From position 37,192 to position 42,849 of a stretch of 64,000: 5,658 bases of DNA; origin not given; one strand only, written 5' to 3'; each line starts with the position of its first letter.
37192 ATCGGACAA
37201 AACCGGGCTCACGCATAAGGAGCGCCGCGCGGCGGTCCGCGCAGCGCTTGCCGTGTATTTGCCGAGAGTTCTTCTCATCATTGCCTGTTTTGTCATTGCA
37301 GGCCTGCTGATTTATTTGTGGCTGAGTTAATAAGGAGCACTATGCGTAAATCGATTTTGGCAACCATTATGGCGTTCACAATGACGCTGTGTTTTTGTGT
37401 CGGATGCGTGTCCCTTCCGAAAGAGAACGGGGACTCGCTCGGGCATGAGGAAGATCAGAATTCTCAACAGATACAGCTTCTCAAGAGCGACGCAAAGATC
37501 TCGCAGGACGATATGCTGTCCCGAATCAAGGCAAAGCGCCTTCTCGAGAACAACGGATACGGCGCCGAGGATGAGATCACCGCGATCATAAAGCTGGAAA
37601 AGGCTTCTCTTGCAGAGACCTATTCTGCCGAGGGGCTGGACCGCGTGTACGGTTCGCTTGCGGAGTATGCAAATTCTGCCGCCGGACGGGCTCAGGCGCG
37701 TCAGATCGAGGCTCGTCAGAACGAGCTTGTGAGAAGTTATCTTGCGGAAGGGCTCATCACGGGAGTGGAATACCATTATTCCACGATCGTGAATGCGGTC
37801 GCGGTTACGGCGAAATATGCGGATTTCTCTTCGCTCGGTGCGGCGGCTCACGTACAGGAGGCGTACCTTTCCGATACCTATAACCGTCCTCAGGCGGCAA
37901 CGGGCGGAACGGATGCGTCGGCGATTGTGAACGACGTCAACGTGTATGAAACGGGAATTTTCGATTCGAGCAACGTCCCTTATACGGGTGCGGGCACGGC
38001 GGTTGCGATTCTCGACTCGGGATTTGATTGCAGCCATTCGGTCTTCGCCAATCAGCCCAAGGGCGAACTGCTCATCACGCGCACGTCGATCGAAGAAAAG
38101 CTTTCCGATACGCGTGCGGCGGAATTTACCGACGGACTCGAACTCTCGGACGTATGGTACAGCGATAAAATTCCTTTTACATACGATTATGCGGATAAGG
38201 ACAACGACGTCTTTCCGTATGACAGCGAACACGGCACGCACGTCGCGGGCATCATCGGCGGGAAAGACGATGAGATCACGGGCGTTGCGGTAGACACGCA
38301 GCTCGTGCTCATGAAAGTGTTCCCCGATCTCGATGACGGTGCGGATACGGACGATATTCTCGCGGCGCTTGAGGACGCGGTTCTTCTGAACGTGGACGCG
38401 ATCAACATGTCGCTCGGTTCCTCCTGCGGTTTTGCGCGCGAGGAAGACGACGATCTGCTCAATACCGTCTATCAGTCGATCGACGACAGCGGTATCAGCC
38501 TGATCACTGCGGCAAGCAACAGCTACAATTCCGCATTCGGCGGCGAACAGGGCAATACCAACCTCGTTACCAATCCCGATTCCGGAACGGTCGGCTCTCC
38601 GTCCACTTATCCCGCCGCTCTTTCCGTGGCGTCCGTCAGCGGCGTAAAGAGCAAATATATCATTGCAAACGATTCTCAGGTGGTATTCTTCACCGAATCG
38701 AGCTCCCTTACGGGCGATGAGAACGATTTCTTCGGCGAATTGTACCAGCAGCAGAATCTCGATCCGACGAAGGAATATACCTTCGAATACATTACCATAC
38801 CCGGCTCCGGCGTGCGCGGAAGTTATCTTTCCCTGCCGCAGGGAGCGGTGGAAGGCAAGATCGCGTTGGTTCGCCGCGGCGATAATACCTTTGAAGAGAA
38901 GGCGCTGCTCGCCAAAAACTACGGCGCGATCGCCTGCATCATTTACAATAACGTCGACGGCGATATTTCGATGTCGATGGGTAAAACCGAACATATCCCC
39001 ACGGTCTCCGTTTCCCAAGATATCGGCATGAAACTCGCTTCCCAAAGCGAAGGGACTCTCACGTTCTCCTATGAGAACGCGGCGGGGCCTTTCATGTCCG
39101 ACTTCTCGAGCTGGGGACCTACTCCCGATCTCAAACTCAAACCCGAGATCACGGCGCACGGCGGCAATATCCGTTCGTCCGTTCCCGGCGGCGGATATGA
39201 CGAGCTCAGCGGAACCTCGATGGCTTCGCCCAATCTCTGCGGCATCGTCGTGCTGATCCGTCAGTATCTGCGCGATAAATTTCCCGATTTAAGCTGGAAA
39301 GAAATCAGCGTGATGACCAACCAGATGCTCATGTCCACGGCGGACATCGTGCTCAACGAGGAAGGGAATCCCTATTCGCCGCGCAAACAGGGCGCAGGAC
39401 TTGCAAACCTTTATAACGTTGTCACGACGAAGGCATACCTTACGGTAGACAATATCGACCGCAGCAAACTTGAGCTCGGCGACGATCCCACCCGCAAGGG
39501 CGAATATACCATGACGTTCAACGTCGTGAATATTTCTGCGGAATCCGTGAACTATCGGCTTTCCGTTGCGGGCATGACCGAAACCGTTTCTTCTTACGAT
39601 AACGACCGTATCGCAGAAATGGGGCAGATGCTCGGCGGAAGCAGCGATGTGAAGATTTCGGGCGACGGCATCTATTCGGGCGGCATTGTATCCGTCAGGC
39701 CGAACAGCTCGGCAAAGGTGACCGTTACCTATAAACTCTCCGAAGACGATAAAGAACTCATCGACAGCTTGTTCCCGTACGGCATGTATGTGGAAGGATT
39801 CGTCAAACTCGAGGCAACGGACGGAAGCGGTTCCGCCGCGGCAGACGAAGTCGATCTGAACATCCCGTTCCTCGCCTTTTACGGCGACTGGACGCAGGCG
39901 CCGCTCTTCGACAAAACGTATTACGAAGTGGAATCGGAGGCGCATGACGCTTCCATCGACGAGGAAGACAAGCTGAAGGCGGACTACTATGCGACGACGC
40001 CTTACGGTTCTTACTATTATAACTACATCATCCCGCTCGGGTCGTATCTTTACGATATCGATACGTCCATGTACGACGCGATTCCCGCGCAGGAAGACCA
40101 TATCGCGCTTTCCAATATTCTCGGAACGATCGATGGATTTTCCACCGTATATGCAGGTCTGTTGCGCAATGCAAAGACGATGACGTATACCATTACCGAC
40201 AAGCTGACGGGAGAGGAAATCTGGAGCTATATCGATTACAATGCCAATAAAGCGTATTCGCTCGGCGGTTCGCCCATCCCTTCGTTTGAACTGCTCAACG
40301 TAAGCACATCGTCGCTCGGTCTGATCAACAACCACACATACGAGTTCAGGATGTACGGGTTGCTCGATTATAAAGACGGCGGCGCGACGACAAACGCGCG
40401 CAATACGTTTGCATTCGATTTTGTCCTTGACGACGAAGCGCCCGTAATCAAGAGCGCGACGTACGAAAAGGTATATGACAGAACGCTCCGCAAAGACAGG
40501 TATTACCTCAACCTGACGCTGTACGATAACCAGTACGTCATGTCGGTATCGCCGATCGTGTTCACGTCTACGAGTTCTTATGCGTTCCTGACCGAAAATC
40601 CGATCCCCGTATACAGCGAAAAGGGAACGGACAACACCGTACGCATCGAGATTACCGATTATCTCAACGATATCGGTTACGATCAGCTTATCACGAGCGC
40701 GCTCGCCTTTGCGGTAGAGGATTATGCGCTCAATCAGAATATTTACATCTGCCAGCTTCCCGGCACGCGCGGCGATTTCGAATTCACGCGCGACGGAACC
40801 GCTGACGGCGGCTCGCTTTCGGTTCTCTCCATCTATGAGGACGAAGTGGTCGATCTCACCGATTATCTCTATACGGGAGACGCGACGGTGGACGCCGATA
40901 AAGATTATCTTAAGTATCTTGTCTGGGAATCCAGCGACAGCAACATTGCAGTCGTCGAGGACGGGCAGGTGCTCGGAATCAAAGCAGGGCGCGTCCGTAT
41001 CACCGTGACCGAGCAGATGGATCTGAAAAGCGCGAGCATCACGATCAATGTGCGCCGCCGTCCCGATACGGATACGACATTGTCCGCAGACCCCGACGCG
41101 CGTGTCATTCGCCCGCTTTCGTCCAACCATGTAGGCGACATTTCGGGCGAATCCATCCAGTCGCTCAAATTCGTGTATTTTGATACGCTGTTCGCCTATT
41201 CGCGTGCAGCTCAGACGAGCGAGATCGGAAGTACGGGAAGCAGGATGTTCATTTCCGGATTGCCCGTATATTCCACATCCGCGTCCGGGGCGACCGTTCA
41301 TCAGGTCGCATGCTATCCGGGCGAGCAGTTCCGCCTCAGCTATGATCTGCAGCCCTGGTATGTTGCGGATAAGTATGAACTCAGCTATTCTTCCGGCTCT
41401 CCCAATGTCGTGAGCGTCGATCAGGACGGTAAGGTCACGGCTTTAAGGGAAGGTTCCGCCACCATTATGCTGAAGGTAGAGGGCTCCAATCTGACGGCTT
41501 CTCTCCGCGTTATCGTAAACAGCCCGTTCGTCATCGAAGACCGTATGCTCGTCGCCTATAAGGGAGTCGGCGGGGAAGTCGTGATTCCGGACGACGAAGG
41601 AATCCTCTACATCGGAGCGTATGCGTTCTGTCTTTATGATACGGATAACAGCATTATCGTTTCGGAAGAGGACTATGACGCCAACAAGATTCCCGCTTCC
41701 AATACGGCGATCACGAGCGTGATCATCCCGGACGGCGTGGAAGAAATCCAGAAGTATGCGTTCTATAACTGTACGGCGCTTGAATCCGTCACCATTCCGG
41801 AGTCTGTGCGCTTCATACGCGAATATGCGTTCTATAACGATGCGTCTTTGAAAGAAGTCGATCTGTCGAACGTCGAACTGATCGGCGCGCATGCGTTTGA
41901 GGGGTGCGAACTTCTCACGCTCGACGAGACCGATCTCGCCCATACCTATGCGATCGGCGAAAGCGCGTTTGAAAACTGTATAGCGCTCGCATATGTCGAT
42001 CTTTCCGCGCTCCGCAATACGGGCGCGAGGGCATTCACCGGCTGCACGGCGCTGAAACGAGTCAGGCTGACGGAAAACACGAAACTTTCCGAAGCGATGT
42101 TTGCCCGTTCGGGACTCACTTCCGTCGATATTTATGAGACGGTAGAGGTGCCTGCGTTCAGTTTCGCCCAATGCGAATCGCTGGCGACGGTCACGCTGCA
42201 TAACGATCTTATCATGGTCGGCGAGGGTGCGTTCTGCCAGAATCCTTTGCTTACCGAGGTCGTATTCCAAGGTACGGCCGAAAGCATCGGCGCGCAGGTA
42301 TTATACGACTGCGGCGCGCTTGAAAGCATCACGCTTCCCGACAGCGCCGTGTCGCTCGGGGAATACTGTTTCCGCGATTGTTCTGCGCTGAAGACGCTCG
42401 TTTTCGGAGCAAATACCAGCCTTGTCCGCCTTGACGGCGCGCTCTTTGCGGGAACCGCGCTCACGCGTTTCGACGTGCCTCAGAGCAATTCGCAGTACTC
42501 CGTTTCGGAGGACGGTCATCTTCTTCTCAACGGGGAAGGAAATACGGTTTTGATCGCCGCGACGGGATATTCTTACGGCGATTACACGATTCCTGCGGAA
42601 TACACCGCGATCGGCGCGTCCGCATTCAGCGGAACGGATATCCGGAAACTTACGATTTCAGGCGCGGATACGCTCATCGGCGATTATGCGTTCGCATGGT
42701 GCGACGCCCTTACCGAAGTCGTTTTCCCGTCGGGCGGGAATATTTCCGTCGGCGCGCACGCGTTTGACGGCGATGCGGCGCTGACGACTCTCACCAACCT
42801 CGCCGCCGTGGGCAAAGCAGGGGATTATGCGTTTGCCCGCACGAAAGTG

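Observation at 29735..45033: Opp-like peptide importer sitting directly upstream of a cell-envelope-proteinase-like S8 protease: a putative extracellular proteolytic feeding module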

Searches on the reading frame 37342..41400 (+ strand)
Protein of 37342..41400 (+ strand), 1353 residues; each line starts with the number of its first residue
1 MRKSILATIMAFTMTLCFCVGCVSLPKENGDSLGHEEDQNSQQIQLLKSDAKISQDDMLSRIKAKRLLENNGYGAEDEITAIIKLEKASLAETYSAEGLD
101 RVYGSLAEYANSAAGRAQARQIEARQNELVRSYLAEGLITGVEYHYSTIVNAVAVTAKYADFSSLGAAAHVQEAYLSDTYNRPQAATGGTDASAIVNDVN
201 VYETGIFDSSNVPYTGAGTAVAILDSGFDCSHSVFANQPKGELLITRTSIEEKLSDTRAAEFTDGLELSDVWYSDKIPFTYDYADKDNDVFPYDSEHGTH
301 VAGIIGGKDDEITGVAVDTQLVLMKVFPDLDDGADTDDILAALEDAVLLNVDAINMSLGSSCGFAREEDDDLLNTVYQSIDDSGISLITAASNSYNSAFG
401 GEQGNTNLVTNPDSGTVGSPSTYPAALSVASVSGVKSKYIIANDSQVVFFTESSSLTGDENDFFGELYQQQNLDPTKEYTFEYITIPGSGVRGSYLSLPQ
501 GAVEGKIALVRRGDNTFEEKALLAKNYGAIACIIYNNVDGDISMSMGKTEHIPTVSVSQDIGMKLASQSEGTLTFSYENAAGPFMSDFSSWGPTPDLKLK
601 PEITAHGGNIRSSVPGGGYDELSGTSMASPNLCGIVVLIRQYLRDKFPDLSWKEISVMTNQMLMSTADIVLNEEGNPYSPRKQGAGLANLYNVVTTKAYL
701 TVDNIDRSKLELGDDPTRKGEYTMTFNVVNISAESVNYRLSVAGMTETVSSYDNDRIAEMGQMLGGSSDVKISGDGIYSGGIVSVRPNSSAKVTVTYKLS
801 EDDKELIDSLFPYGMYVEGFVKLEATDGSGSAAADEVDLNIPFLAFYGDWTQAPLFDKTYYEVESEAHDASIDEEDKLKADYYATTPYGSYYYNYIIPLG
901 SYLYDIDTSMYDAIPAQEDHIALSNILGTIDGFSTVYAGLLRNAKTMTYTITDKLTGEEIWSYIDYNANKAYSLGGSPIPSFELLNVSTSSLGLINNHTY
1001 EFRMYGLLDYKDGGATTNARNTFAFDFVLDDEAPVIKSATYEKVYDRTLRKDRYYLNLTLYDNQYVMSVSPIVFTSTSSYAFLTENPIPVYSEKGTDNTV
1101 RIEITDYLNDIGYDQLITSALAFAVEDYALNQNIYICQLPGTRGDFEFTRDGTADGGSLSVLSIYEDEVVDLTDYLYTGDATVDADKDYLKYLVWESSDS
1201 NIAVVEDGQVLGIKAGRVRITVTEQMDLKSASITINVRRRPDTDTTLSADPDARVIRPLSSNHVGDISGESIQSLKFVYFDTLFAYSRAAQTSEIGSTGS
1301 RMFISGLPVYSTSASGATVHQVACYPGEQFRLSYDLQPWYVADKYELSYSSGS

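Call 14: search_solved_structures(query=window:37342-41400:+, max_evalue=0.001, show_alignments=2)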
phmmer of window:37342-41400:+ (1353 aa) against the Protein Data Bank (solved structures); distinct sequences matched with E-value up to 0.001: 120 (the best 60 are shown).
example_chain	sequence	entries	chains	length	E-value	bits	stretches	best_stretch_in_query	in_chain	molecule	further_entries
7edd_A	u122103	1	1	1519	7.8e-69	235.7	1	205-884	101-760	C5a peptidase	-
5xya_A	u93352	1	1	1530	3e-63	217.2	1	282-884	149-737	Chemokine protease C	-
5xyr_A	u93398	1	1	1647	6.3e-63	216.1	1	282-884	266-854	Chemokine protease C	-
8bty_A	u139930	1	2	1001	1.1e-62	215.4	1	194-881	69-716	C5a peptidase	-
1xf1_A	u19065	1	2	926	1.4e-62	214.9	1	215-881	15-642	C5a peptidase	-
5xxz_A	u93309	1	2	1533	9.9e-62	212.2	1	282-884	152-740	Chemokine protease C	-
31mr_B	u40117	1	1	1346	1.6e-61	211.5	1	282-884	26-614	Cell envelope proteinase A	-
3eif_A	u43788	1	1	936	2.1e-61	211.1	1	215-881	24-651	C5a peptidase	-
6vjb_A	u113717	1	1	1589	2.3e-61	211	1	282-884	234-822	Putative cell envelope proteinase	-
7yzx_A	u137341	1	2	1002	2.3e-61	211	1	194-881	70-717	C5a peptidase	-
7bj3_A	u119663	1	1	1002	5.8e-61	209.6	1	194-881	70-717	C5a peptidase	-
8jmw_A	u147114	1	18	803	2.7e-31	111.3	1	289-827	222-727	S8 family serine peptidase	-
3whi_A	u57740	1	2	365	1.1e-12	49.7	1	289-435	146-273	Subtilisin E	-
1sbt_A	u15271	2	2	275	2.4e-11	45.3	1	290-434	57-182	SUBTILISIN BPN' | SUBTILISIN NOVO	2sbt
1mee_A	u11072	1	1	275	3e-11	44.9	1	290-437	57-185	MESENTERICOPEPTIDASE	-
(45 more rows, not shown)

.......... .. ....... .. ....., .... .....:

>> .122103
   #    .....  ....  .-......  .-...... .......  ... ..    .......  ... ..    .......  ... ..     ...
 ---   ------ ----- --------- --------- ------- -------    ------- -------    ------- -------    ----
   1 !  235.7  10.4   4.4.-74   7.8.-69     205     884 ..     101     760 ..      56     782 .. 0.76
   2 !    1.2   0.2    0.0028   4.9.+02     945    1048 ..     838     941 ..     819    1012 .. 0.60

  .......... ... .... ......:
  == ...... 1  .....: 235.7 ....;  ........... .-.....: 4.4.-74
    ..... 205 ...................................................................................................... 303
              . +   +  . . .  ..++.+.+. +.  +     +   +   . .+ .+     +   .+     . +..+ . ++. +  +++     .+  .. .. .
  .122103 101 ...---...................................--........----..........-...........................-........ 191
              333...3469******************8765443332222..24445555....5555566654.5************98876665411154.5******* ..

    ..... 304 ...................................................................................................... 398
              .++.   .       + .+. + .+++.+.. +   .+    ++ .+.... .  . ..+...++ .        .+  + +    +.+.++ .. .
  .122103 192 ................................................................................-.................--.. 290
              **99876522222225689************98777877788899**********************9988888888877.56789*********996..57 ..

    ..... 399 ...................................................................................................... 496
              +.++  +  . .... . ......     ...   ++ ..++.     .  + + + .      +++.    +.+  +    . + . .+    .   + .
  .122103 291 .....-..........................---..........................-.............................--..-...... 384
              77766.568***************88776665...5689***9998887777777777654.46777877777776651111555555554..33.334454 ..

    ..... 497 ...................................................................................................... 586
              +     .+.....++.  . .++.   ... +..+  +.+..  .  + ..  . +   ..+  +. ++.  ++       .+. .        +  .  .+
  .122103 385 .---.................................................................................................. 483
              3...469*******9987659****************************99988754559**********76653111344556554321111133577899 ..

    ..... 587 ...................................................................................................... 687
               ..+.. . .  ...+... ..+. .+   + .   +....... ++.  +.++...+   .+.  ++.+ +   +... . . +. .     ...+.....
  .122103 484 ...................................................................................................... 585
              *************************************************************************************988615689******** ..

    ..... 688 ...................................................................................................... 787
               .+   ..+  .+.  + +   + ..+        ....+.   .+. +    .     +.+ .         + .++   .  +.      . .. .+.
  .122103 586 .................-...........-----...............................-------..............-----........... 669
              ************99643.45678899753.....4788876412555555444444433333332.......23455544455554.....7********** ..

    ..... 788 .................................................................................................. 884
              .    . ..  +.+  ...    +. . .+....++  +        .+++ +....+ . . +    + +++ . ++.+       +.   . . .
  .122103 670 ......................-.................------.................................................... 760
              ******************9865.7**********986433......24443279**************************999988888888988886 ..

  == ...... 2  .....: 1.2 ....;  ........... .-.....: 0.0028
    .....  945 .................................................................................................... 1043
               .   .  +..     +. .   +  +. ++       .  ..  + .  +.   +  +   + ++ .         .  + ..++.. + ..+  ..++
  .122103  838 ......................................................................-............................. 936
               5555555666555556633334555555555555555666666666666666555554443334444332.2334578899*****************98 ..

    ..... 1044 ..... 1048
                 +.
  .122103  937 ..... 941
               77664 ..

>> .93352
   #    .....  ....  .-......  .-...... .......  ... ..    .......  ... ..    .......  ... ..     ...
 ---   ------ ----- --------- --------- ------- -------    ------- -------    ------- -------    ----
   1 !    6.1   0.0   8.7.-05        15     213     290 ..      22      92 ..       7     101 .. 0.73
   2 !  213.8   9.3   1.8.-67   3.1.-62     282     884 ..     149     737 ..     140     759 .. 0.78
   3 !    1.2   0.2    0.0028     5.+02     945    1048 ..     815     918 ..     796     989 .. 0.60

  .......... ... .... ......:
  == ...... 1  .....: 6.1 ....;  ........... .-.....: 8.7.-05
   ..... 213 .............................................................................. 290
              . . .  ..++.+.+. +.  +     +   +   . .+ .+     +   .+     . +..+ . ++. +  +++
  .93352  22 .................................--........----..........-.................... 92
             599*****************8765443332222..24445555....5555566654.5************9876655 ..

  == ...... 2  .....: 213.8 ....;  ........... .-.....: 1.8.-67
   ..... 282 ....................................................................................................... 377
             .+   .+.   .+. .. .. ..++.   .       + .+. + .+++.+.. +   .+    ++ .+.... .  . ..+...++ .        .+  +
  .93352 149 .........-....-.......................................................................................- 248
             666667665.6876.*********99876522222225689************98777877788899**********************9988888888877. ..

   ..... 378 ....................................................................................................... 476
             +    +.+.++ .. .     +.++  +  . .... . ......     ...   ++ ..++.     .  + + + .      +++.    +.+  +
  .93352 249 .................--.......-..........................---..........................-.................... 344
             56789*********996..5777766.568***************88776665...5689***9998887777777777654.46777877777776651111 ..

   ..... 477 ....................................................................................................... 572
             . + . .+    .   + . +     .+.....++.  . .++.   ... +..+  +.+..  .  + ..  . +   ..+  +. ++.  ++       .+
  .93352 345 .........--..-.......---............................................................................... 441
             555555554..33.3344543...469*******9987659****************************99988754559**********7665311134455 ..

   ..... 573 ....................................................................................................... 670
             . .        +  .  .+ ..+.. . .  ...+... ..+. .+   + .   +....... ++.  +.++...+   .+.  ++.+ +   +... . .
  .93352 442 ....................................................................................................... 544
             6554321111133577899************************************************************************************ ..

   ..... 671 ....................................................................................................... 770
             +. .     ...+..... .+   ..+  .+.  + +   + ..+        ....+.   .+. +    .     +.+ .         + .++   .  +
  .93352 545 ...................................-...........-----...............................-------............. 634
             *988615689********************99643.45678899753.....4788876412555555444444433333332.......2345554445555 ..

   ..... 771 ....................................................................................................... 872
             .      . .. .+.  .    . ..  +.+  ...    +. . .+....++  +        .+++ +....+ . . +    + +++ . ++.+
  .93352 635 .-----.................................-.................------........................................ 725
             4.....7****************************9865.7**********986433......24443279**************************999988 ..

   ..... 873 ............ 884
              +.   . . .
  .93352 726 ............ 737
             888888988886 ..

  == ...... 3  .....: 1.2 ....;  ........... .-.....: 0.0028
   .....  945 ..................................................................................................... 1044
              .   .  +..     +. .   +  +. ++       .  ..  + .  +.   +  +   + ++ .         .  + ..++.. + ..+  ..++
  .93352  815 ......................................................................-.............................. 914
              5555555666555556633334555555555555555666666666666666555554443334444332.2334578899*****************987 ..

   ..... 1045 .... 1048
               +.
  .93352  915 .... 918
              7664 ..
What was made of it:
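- Closest known: Streptococcal C5a peptidase. Same: These are the best solved homologues, aligned over S8, PA and Fn3 (E 8e-69; call 14).
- It matches C5a peptidase, SpyCEP and cell-envelope proteinases over residues 205-884 (E 8e-69 to 1e-61, call 14). The best solved matches are C5a peptidase and SpyCEP (call 14).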

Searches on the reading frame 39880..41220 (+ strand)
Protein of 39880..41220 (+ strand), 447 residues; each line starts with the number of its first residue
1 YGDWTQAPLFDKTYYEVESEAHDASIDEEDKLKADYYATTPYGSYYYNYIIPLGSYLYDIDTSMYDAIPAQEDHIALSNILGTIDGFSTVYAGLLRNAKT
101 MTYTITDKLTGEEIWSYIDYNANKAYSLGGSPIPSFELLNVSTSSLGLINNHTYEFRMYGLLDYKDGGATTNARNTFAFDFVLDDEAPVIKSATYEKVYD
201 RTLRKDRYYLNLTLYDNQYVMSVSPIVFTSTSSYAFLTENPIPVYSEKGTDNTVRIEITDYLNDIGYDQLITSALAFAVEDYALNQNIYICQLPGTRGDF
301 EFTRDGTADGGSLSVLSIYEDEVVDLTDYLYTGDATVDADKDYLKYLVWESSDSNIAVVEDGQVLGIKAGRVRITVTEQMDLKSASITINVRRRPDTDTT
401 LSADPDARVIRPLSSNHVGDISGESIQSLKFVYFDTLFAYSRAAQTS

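Call 50: search_protein_families(library=pfam, proteins=[window:39880-41220:+], max_evalue=0.01)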
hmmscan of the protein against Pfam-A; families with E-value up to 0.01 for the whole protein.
window:39880-41220:+ (447 aa): 1 family
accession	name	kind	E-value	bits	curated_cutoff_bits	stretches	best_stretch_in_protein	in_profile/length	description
PF02368.24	Big_2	-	0.00065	20.1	22.8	1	341-385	33-75/79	Bacterial Ig-like domain (group 2)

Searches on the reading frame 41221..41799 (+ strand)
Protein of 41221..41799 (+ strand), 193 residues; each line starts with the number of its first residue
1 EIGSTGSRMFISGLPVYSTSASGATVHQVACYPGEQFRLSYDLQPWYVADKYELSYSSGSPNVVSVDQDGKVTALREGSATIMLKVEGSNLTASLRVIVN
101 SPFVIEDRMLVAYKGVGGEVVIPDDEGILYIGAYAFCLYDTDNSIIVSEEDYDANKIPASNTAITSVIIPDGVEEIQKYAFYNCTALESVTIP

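Call 50: search_protein_families(library=pfam, proteins=[window:41221-41799:+], max_evalue=0.01)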
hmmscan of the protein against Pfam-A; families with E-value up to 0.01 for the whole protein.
window:41221-41799:+ (193 aa): 3 families
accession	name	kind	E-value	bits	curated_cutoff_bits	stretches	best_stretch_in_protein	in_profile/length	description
PF13306.12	LRR_5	-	4.6e-08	33.5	27.7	1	126-193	20-87/127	BspA type Leucine rich repeat region (6 copies)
PF02368.24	Big_2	-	5.4e-06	26.7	22.8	1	29-84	12-66/79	Bacterial Ig-like domain (group 2)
PF22359.2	Big-like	-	0.0021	18.7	27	1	54-86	3-35/48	Bacterial Ig-like domain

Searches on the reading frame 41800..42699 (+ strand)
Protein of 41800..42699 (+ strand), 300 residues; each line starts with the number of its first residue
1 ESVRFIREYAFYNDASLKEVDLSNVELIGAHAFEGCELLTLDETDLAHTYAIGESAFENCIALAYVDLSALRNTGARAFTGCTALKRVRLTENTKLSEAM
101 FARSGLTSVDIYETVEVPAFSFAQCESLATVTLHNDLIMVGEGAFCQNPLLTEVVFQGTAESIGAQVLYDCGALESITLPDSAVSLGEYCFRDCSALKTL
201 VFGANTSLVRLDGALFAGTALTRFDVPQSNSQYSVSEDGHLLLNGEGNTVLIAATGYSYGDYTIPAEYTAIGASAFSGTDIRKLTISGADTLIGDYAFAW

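Call 50: search_protein_families(library=pfam, proteins=[window:41800-42699:+], max_evalue=0.01)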
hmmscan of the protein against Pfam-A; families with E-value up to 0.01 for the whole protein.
window:41800-42699:+ (300 aa): 2 families
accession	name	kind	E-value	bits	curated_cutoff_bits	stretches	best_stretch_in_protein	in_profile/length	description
PF13306.12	LRR_5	-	9.5e-45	152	27.7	3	117-232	3-114/127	BspA type Leucine rich repeat region (6 copies)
PF13855.12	LRR_8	-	3.4e-08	33.6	27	0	184-222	14-52/61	Leucine rich repeat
